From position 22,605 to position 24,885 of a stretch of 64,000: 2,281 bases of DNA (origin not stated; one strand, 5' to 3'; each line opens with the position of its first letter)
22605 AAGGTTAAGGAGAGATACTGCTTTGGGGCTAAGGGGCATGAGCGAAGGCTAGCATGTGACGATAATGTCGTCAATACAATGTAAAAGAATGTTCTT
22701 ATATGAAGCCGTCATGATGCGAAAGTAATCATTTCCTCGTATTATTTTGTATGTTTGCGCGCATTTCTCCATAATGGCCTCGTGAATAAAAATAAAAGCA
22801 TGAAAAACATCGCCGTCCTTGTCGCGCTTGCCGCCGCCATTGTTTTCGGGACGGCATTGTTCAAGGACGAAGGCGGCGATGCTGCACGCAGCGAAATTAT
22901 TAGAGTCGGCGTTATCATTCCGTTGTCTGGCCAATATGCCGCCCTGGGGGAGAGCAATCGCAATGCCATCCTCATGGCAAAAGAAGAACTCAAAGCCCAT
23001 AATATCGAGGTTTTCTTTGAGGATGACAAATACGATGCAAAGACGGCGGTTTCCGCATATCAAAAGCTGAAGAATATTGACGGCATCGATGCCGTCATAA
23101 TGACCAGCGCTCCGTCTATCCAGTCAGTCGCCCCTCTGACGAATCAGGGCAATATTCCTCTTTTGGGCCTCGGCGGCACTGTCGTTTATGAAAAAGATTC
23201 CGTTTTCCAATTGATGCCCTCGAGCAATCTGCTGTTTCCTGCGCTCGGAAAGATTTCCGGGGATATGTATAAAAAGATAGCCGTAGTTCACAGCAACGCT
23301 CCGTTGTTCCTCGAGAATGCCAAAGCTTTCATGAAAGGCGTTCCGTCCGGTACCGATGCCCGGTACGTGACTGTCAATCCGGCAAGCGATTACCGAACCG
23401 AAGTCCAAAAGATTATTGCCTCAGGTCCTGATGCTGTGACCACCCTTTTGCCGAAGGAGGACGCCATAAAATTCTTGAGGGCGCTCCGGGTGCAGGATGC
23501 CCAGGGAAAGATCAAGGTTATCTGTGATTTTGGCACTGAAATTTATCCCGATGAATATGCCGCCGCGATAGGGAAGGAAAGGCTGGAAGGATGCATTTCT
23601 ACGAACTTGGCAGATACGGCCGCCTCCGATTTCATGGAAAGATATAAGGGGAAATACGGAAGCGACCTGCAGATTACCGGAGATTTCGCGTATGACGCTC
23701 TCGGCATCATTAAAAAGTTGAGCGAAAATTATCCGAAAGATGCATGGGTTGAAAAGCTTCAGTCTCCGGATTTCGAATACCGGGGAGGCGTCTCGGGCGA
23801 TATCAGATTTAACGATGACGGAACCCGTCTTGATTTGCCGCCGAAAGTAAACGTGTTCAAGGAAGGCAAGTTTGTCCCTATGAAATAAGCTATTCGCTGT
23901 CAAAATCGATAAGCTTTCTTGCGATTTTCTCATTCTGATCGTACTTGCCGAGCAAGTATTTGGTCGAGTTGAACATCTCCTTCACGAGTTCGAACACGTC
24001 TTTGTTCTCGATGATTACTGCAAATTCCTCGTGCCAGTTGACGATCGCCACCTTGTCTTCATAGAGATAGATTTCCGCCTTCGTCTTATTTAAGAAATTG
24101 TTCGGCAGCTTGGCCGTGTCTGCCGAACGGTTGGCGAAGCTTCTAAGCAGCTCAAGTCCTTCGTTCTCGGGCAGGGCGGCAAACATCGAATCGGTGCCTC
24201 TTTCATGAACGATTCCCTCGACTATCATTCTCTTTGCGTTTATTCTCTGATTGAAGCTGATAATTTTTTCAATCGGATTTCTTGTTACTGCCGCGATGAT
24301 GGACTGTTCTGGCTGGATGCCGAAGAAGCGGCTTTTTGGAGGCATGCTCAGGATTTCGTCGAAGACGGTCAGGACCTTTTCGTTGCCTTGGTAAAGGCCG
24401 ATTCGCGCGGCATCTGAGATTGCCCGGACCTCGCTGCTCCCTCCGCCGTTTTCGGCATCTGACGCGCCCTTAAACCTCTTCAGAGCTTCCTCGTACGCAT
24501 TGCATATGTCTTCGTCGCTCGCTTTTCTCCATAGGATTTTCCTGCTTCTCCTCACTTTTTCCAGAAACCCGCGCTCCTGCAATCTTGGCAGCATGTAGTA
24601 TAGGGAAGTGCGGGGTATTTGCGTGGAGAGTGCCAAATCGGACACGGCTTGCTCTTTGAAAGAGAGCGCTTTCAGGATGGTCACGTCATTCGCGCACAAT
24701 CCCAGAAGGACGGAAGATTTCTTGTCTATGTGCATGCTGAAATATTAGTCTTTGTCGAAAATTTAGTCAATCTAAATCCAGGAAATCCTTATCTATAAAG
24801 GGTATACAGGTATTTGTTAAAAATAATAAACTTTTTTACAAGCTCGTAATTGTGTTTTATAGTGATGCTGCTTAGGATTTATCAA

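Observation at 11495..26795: Array of five divergent TrmB-regulator/LivK-type SBP cassettes sharing one LivHMGF ABC importer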

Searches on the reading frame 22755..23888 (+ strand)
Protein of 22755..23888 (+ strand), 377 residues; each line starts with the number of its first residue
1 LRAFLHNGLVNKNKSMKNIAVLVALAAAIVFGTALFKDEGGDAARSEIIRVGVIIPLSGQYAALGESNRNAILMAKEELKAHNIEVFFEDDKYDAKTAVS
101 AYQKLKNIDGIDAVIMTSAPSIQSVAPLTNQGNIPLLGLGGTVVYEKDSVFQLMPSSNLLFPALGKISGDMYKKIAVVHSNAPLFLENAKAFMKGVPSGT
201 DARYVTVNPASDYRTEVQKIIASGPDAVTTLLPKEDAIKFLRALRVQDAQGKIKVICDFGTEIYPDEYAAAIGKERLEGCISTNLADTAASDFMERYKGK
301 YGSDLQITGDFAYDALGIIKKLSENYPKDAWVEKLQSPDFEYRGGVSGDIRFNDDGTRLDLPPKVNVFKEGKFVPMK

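Call 3: search_protein_families(library=pfam, proteins=[window:22755-23888:+], max_evalue=0.01)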
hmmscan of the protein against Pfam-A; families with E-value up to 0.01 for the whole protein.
window:22755-23888:+ (377 aa): 3 families
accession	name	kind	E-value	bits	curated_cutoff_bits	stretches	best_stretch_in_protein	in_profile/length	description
PF13458.12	Peripla_BP_6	-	1.2e-35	124.2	31.7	1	49-322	2-292/343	Periplasmic binding protein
PF13433.12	Peripla_BP_5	-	6e-06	26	27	0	201-307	166-273/363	Periplasmic binding protein domain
PF01094.35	ANF_receptor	-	2.3e-05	24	25.4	1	78-250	19-203/353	Receptor family ligand binding region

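Call 7: search_protein_families(library=ncbifam, proteins=[window:22755-23888:+], max_evalue=0.01)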
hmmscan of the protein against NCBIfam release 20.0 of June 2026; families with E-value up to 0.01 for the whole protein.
window:22755-23888:+ (377 aa): 0 families

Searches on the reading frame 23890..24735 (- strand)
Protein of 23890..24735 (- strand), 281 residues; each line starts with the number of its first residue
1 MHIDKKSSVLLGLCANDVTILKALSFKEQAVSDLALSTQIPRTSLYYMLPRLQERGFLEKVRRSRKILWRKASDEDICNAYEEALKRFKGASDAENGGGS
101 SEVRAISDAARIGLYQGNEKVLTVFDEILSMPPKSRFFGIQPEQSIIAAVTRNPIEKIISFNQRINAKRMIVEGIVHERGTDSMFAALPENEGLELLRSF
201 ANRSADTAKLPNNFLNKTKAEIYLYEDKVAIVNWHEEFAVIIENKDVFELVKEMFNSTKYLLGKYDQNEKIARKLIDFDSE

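Call 3: search_protein_families(library=pfam, proteins=[window:23890-24735:-], max_evalue=0.01)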
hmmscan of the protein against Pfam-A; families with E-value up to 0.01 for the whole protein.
window:23890-24735:- (281 aa): 2 families
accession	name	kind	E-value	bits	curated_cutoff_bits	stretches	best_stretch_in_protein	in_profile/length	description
PF09339.16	HTH_IclR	-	1.4e-05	25.2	22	1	19-61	7-51/52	IclR helix-turn-helix domain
PF01978.25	TrmB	-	6.1e-05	23.2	25.6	1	11-66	4-60/68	Sugar-specific transcriptional regulator TrmB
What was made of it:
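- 23890..24735 (-): R5, short TrmB-family regulator, 281 aa. PF01978 23.2 bits and HTH_IclR 25.2 bits (call 3).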

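Call 7: search_protein_families(library=ncbifam, proteins=[window:23890-24735:-], max_evalue=0.01)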
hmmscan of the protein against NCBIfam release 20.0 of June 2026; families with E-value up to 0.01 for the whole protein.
window:23890-24735:- (281 aa): 0 families

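Call 42: find_homologous_proteins(query=window:23890-24735:-, max_evalue=0.001)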
Query window:23890-24735:- (281 aa): 89 proteins with E <= 0.001 among 1677 candidates.
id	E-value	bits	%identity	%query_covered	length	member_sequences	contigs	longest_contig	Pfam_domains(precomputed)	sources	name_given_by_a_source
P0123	4.7e-179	611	100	100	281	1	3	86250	PF09339.17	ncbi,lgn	-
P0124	2.4e-110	386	64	99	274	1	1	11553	PF01978.26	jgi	jgi:sugar-specific transcriptional regulator TrmB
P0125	1.1e-109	384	65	99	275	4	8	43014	PF01978.26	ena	-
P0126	3.2e-108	379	62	100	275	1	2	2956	PF01978.26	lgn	-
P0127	1.7e-106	373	62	99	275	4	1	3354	PF01978.26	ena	-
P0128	2.1e-105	370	62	99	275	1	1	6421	PF01978.26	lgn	-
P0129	2.6e-100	353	59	100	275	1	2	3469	PF01978.26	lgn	-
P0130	1.0e-98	348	58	99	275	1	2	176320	PF01978.26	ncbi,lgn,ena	-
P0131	4.1e-93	329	57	100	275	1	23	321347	PF01978.26,PF09339.17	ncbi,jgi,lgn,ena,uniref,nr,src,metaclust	ncbi:MAG: hypothetical protein A3C79_01420 [Candidatus Taylorbacteria bacterium RIFCSPHIGHO2_02_FULL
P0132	2.1e-89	317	55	99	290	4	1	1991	PF01978.26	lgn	-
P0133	4.6e-89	316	55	100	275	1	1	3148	PF01978.26,PF09339.17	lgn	-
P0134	2.3e-88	314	57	98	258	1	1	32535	PF01978.26,PF09339.17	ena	-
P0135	1.0e-87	312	54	100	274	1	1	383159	PF01978.26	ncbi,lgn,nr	ncbi:MAG: hypothetical protein K9M11_00090 [Candidatus Pacebacteria bacterium]|nr:hypothetical prote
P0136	5.4e-85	303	58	89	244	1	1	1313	PF01978.26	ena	-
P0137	6.8e-84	299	50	99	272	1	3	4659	PF01978.26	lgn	-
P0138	1.0e-83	299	52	99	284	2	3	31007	PF01978.26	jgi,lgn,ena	-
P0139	2.1e-83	297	53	99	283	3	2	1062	PF01978.26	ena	-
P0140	2.2e-83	297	51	99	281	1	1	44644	PF01978.26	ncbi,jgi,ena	jgi:predicted transcriptional regulator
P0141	2.8e-83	297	51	99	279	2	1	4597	PF01978.26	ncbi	ncbi:MAG: helix-turn-helix domain-containing protein [bacterium]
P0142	1.2e-82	295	50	99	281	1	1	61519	PF01978.26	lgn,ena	-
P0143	3.8e-82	293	52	96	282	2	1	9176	PF01978.26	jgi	-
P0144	9.8e-82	292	50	99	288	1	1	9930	PF01978.26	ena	-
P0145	5.2e-81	290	51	99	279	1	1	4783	PF01978.26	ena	-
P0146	6.5e-81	289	50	99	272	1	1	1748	PF01978.26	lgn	-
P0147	1.1e-80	289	50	99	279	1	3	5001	PF01978.26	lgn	-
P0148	1.5e-79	285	49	99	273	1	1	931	PF01978.26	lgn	-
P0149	3.8e-79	284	49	99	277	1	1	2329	PF01978.26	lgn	-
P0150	3.9e-79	283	49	99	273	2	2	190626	PF01978.26,PF09339.17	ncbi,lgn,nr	ncbi:MAG: winged helix-turn-helix transcriptional regulator [Candidatus Taylorbacteria bacterium]|nr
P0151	9.9e-79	282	48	99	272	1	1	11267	PF01978.26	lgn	-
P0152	1.2e-78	282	46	99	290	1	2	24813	PF01978.26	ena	-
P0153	1.8e-78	281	48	99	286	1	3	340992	PF01978.26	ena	-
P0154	2.3e-78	281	49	99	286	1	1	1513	PF01978.26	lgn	-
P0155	3.8e-78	280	50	98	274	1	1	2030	PF01978.26,PF12802.14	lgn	-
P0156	7.0e-78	279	49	96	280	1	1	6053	PF01978.26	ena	-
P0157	8.5e-77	276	51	95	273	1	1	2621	PF01978.26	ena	-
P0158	7.5e-76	273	49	99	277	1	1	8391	PF01978.26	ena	-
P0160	2.0e-74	268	50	99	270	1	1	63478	PF01978.26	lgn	-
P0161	3.2e-74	267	47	99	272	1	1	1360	PF01978.26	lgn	-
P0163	5.5e-73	263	49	98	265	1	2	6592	PF01978.26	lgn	-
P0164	2.2e-72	261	48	99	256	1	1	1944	PF01978.26,PF12802.14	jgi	jgi:DNA-binding Lrp family transcriptional regulator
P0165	2.5e-72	261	45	99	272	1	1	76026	PF01978.26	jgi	-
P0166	1.3e-70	256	48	99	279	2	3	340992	PF01978.26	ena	-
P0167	2.7e-70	255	45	100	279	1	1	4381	PF01978.26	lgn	-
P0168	3.9e-70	254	45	100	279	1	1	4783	PF01978.26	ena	-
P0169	5.1e-70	254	46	100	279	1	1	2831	PF01978.26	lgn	-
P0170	5.7e-70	253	45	99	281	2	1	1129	PF01978.26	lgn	-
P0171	8.2e-70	253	45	100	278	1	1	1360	PF01978.26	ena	-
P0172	1.1e-69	253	46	99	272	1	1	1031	PF01978.26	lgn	-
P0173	1.8e-69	252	44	100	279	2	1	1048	PF01978.26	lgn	-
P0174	2.8e-69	251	44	99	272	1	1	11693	PF01978.26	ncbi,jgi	jgi:hypothetical protein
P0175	3.3e-69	251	46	98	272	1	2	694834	PF01978.26,PF09339.17,PF12802.14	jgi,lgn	jgi:predicted transcriptional regulator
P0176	8.2e-69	250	45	99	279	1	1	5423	PF01978.26,PF09339.17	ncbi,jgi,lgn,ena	ncbi:MAG: helix-turn-helix domain-containing protein [bacterium]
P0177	8.9e-69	250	43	99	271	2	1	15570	PF01978.26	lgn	-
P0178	1.7e-68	249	45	99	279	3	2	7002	PF01978.26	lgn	-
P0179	2.1e-68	248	44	100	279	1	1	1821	PF01978.26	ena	-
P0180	2.4e-68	248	45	99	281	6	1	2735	PF01978.26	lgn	-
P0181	5.4e-68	247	44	99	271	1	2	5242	PF01978.26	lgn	-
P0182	5.9e-68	247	44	99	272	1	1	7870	PF01978.26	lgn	-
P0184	3.6e-67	244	45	100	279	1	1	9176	PF01978.26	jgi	-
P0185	4.6e-67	244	44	99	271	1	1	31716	PF01978.26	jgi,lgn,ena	-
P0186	1.2e-66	243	43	99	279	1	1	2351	PF01978.26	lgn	-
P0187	2.4e-66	242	45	99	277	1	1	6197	PF01978.26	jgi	jgi:predicted transcriptional regulator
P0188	5.0e-66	241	42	100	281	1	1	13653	PF01978.26,PF09339.17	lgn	-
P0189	2.8e-65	238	45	99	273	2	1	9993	PF01978.26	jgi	jgi:predicted transcriptional regulator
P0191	3.1e-65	238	42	99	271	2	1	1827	PF01978.26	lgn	-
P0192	4.1e-65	238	43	99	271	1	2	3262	PF01978.26,PF03965.23,PF09339.17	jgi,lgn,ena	jgi:predicted transcriptional regulator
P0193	5.4e-65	237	45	99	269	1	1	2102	PF01978.26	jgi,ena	-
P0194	5.8e-64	234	42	99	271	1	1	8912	PF01978.26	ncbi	-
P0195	6.3e-64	234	46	88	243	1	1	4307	PF01978.26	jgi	jgi:predicted transcriptional regulator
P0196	2.1e-63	232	43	99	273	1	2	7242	PF01978.26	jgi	jgi:sugar-specific transcriptional regulator TrmB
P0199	3.0e-61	225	43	99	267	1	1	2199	PF12840.14,PF01978.26,PF09339.17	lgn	-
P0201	1.2e-60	223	42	99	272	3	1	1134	PF01978.26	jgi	-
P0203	2.8e-57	212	44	89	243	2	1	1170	PF01978.26,PF09339.17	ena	-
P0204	1.2e-54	203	39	99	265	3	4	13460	PF01978.26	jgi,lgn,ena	-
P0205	8.4e-54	200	40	100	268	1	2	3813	PF01978.26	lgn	-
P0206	2.8e-51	192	61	38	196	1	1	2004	PF01978.26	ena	-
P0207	1.3e-44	170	39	95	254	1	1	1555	PF01978.26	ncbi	-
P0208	1.7e-44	170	37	99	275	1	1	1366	PF01978.26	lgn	-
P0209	8.0e-43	164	38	95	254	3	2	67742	PF01978.26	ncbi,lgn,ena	-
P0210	2.9e-42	163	37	95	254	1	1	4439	PF01978.26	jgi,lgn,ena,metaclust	metaclust:\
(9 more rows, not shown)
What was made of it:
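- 23890..24735 (-): Orthologs carry PF01978 (call 42).
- On TrmB family (Pfam PF01978 DNA-binding domain): R5 orthologs carry PF01978 (call 42).
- Checked: Most R5 orthologs carry PF01978 (call 42).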

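Call 44: find_encoding_contigs(protein=P0131, flank=10000, max_places=2)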
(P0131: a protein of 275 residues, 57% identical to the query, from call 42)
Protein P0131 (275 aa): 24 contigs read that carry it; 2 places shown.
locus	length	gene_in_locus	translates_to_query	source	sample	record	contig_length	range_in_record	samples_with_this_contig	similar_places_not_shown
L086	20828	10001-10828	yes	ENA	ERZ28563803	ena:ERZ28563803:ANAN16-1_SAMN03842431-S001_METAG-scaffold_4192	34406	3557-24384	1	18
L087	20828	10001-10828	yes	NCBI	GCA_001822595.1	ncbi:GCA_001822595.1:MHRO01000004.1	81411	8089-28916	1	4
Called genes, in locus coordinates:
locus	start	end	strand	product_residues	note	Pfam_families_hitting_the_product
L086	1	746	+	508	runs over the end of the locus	PF25989:YknX_C (faint)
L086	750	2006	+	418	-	PF12704:MacB_PCD, PF02687:FtsX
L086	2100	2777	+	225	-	PF02463:SMC_N (faint), PF00005:ABC_tran, PF13304:AAA_21 (faint)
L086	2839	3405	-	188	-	PF00717:Peptidase_S24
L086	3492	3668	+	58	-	-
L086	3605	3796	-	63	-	-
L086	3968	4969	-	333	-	-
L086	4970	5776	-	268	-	PF02463:SMC_N (faint), PF00005:ABC_tran, PF13304:AAA_21 (faint)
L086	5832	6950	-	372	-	PF13433:Peripla_BP_5, PF13458:Peripla_BP_6, PF01094:ANF_receptor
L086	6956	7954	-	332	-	PF13458:Peripla_BP_6, PF01094:ANF_receptor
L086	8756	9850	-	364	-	PF13458:Peripla_BP_6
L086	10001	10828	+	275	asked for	PF01978:TrmB (weak), PF09339:HTH_IclR (weak)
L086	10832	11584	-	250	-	PF13476:AAA_23 (weak), PF02463:SMC_N (faint), PF00005:ABC_tran, PF13175:AAA_15 (faint), PF13304:AAA_21 (faint), PF12399:BCA_ABC_TP_C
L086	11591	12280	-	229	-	PF08843:AbiEii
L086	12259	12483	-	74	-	PF21956:DUF6922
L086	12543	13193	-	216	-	PF07929:PRiA4_ORF3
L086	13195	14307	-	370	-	PF04348:LppC, PF13458:Peripla_BP_6, PF13433:Peripla_BP_5, PF01094:ANF_receptor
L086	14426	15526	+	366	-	PF13310:Virulence_RhuM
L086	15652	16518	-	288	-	PF02653:BPD_transp_2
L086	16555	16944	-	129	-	PF22296:bAvd (weak), PF05635:23S_rRNA_IVP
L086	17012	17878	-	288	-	PF02653:BPD_transp_2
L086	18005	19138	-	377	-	PF13458:Peripla_BP_6, PF13433:Peripla_BP_5, PF01094:ANF_receptor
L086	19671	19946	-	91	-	-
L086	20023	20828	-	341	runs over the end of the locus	PF05496:RuvB_N (weak), PF13177:DNA_pol3_delta2, PF13604:AAA_30 (faint), PF00004:AAA, PF07728:AAA_5 (faint), PF13401:AAA_22 (faint), PF13177:DNA_pol3_delta2, PF22608:DNAX_ATPase_lid (weak)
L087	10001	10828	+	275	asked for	PF01978:TrmB (weak), PF09339:HTH_IclR (weak)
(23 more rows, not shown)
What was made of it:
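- L086 has six SBPs with one permease pair and one ATPase pair (call 44).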

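Call 45: find_encoding_contigs(protein=P0135, flank=10000, max_places=1)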
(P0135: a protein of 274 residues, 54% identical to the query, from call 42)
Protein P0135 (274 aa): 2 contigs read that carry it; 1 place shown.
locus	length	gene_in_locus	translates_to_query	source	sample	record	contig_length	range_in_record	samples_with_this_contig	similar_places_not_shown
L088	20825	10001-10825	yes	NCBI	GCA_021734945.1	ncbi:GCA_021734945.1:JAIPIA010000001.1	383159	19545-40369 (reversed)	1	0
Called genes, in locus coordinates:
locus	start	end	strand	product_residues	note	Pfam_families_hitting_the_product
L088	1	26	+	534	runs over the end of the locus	PF01676:Metalloenzyme, PF06415:iPGM_N, PF00884:Sulfatase (weak), PF01663:Phosphodiest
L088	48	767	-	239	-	-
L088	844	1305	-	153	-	-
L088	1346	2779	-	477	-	PF25172:Beta-prop_WDR3_2nd (faint)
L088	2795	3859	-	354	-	PF00482:T2SSF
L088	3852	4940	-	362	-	PF00437:T2SSE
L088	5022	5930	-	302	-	PF01509:TruB_N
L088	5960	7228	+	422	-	PF13393:tRNA-synt_His, PF00587:tRNA-synt_2b, PF03129:HGTP_anticodon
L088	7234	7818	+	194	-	PF13482:RNase_H_2, PF10108:DNA_pol_B_exo2 (faint)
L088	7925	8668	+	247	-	PF18400:Thioredoxin_12 (faint), PF13098:Thioredoxin_2 (faint), PF13462:Thioredoxin_4, PF01323:DSBA (weak)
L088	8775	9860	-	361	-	PF13458:Peripla_BP_6, PF01094:ANF_receptor (faint)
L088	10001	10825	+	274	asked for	PF01978:TrmB (weak)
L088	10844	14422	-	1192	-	PF00580:UvrD-helicase, PF13245:AAA_19, PF13604:AAA_30 (faint), PF13361:UvrD_C, PF13538:UvrD_C_2 (faint), PF12705:PDDEXK_1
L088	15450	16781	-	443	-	PF03979:Sigma70_r1_1, PF00140:Sigma70_r1_2, PF04542:Sigma70_r2, PF04539:Sigma70_r3, PF04545:Sigma70_r4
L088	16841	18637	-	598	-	PF01807:Zn_ribbon_DnaG, PF08275:DNAG_N, PF01751:Toprim, PF13155:Toprim_2, PF13662:Toprim_4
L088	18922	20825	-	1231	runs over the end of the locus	PF04997:RNA_pol_Rpb1_1, PF00623:RNA_pol_Rpb1_2, PF04983:RNA_pol_Rpb1_3, PF05000:RNA_pol_Rpb1_4, PF04998:RNA_pol_Rpb1_5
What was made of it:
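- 23890..24735 (-): Orthologs pair with SBPs in L086-L088 (calls 44, 45).
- L088 has an isolated cassette (call 45). R5 orthologs also pair with SBPs (calls 44, 45). Isolated cassettes far from any translocator genes exist (L088, call 45).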

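Call 54: predict_structure(alignment_id=A3)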
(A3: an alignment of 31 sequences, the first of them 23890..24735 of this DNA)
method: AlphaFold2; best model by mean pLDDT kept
length: 281 residues; sequences in the alignment: 31
mean_pLDDT: 91.5   pTM: 0.63
mean pLDDT of the five models: 91.5, 91.4, 90.2, 89.7, 89.0
residues with pLDDT >= 90: 227; 70-90: 37; 50-70: 9; < 50: 8
segments of 3 or more residues with pLDDT < 50: 92-98
pLDDT, mean of each block of 10 residues (from residue 1): 83 94 94 97 97 95 95 91 73 49 75 91 97 98 97 97 97 96 95 96 94 94 98 96 97 97 94 88 56
secondary structure, 60 per line:
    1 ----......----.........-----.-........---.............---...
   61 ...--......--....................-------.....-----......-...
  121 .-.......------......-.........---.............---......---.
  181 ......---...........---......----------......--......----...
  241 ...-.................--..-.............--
elements in order: H5-10 H15-23 H31-38 H42-54 E58-63 E66-71 H74-93 E101-105 E111-116 H118-121 H123-129 E136-141 H143-151 H155-167 E171-176 H180-186 H190-200 E204-209 E220-225 E228-233 E238-243 H245-261 H267-279

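Call 57: fold_search(model_id=the predicted structure, library=pdb)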
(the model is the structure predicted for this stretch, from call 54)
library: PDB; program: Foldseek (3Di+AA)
matches with E <= 10: 1395; with E <= 0.001: 17
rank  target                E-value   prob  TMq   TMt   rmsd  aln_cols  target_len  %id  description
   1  5bpd_C                4.4e-09  1.00  0.34  0.36  14.7       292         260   15  Structure of TrmBL2, an archaeal chromatin protein, shows a novel mode of DNA binding. (released 2015-09-02)
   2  5bpd_B                4.9e-09  1.00  0.35  0.37  21.8       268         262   13  Structure of TrmBL2, an archaeal chromatin protein, shows a novel mode of DNA binding. (released 2015-09-02)
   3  5box_A                1.7e-08  1.00  0.34  0.36  22.1       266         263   13  Structure of TrmBL2, an archaeal chromatin protein, shows a novel mode of DNA binding. (released 2015-09-02)
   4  5bpi_D                1.8e-08  1.00  0.34  0.36  15.8       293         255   13  Structure of TrmBL2, an archaeal chromatin protein, shows a novel mode of DNA binding. (released 2015-09-02)
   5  5bqt_A                3.7e-08  1.00  0.34  0.36  21.8       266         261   15  Structure of TrmBL2, an archaeal chromatin protein, shows a novel mode of DNA binding. (released 2015-09-02)
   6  5bpd_D                4.4e-08  1.00  0.34  0.36  15.8       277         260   13  Structure of TrmBL2, an archaeal chromatin protein, shows a novel mode of DNA binding. (released 2015-09-02)
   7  5bqt_B                4.9e-08  1.00  0.33  0.37  21.3       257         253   15  Structure of TrmBL2, an archaeal chromatin protein, shows a novel mode of DNA binding. (released 2015-09-02)
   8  7ux8_A                2.1e-04  0.98  0.20  0.15  19.6       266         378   11  Crystal structure of MfnG, an L- and D-tyrosine O-methyltransferase from the marformycin biosynthesis pathway of Strep (released 2022-09-28)
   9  1r23_A                2.6e-04  1.00  0.23  0.60  10.6        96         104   17  Crystal structure of the cyanobacterial metallothionein repressor SmtB in the Zn1-form (one Zn(II) per dimer) (released 2004-05-18)
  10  4omz_A                4.2e-04  1.00  0.23  0.61   7.5        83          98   23  Crystal Structure of NolR from Sinorhizobium fredii (released 2014-04-16)
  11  7ux8_B                4.7e-04  0.96  0.20  0.16  19.6       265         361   11  Crystal structure of MfnG, an L- and D-tyrosine O-methyltransferase from the marformycin biosynthesis pathway of Strep (released 2022-09-28)
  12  7ux6_B                5.0e-04  0.96  0.20  0.16  19.8       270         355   11  Crystal structure of MfnG, an L- and D-tyrosine O-methyltransferase from the marformycin biosynthesis pathway of Strep (released 2022-10-12)
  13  2kko_MODEL_1_A        6.0e-04  1.00  0.23  0.56  13.8       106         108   22  Solution NMR structure of the homodimeric winged helix-turn-helix DNA-binding domain (fragment 1-100) Mb0332 f (released 2009-08-11)
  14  4omz_C                7.1e-04  1.00  0.23  0.60  11.5        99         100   18  Crystal Structure of NolR from Sinorhizobium fredii (released 2014-04-16)
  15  4k2e_B                8.5e-04  1.00  0.23  0.63   8.8        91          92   20  HlyU from Vibrio cholerae N16961 (released 2014-04-30)
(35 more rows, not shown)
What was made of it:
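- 23890..24735 (-): AF2 pLDDT 91.5 with TrmBL2 as top fold match, E 4e-9 (calls 54, 57).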
